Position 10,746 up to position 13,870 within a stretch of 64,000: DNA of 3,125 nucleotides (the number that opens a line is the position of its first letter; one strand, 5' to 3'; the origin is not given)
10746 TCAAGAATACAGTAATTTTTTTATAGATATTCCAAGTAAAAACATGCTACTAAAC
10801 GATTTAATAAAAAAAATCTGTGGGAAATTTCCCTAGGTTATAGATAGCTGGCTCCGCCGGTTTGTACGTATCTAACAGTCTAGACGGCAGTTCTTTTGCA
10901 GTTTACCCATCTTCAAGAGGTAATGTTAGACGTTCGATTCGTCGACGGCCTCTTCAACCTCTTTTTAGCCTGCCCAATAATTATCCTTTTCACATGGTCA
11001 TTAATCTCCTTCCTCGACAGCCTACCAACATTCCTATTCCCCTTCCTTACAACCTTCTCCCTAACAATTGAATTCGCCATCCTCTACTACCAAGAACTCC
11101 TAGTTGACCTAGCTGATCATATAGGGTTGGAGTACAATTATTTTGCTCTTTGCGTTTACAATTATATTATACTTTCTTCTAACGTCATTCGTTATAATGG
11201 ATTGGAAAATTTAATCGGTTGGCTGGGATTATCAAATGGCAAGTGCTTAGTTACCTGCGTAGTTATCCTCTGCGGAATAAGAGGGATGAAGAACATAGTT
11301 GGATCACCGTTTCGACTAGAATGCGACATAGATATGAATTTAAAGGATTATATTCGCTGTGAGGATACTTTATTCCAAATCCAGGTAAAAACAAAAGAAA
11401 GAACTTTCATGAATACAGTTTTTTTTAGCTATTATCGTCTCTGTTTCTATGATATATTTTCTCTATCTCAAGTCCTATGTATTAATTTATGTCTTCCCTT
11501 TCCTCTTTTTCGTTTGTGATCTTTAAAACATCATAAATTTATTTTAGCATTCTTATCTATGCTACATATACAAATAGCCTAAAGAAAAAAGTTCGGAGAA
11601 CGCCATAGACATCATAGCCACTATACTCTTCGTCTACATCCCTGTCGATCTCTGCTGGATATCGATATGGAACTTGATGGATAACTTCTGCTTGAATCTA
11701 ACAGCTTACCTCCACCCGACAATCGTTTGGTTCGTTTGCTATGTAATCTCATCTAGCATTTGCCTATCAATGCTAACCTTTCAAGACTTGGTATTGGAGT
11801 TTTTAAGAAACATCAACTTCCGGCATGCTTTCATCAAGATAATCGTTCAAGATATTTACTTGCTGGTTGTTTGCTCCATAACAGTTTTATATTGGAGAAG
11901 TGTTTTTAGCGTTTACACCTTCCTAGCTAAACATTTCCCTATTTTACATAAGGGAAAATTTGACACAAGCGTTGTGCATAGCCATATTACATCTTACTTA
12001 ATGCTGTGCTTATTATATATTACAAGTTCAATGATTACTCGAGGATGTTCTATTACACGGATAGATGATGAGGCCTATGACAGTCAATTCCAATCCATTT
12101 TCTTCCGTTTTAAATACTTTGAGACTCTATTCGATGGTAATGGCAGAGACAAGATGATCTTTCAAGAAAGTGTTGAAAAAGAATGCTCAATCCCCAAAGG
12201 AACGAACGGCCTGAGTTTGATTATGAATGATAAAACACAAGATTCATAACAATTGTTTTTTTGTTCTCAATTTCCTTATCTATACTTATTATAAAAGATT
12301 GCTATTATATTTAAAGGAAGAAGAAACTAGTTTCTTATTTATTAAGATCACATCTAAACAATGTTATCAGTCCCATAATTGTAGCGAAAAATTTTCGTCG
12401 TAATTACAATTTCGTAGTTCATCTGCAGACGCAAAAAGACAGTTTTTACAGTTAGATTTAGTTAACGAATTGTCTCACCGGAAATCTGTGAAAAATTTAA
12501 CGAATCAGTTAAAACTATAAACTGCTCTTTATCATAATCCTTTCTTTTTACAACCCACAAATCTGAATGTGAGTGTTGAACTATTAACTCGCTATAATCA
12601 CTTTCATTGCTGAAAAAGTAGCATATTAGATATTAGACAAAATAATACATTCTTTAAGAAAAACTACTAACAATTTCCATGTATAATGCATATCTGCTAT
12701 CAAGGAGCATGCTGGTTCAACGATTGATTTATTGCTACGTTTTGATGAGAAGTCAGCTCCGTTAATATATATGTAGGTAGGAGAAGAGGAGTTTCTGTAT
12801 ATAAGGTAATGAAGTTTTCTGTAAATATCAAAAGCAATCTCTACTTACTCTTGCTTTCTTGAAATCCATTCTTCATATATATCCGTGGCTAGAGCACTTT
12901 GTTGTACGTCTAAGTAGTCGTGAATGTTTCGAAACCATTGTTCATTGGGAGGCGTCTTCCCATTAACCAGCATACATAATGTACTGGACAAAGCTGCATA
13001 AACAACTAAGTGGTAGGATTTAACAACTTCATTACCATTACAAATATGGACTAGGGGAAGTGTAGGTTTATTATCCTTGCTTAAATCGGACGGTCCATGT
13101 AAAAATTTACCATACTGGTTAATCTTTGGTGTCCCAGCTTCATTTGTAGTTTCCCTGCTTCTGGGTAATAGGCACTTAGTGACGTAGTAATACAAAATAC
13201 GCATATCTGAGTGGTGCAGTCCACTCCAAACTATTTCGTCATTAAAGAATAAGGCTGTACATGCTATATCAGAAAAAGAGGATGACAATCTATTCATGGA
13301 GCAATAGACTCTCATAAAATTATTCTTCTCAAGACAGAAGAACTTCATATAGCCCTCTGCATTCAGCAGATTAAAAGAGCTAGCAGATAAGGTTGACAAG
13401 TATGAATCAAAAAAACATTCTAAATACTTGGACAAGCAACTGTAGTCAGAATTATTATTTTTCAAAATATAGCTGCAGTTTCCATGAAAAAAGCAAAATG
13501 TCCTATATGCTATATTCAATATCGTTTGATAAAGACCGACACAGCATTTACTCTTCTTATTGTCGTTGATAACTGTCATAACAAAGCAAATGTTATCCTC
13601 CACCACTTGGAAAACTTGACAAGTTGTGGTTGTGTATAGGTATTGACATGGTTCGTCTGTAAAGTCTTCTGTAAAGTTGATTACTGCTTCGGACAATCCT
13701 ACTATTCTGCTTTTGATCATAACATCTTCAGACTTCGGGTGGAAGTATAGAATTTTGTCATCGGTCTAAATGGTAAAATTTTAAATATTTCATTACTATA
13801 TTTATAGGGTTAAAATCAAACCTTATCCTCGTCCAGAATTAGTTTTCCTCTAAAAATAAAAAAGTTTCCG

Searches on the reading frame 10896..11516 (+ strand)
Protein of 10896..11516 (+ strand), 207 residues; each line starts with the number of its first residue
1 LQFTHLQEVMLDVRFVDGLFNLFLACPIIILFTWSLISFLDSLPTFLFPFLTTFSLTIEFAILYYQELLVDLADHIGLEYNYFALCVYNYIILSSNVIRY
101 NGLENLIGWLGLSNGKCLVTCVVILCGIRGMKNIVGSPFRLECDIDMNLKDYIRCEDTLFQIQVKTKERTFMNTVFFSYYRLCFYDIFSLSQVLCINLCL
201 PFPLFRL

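Call 58: search_protein_families(library=pfam, max_evalue=1, proteins=[window:10896-11516:+])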
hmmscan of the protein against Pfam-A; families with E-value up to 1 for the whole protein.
window:10896-11516:+ (207 aa): 1 family
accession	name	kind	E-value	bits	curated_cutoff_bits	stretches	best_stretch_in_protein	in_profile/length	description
PF15993.10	Fuseless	-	1.3e-08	35.1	25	1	14-178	3-173/298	Fuseless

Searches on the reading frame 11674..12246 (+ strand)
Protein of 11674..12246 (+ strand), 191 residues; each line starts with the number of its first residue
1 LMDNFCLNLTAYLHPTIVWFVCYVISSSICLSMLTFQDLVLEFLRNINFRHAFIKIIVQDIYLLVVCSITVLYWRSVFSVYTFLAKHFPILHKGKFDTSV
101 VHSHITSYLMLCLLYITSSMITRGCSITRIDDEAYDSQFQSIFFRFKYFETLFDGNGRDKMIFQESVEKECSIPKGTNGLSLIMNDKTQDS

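Call 58: search_protein_families(library=pfam, max_evalue=1, proteins=[window:11674-12246:+])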
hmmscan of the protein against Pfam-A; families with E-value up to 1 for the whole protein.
window:11674-12246:+ (191 aa): 1 family
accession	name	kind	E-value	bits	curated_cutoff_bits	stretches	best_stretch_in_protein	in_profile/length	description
PF15993.10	Fuseless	-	0.00021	21.2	25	1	20-120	206-297/298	Fuseless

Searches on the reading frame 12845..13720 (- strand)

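Call 20: search_protein_families(library=pfam, max_evalue=0.01, proteins=[window:12845-13720:-])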
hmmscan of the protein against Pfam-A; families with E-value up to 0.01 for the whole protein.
window:12845-13720:- (291 aa): 2 families
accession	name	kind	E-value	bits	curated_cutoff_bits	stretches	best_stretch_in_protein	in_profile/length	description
PF19032.6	Intu_longin_2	-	7.3e-20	71.7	23.7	1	152-271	1-114/114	Intu longin-like domain 2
PF19031.6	Intu_longin_1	-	7.7e-11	42.7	23.7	1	3-80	35-112/112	First Longin domain of INTU, CCZ1 and HPS4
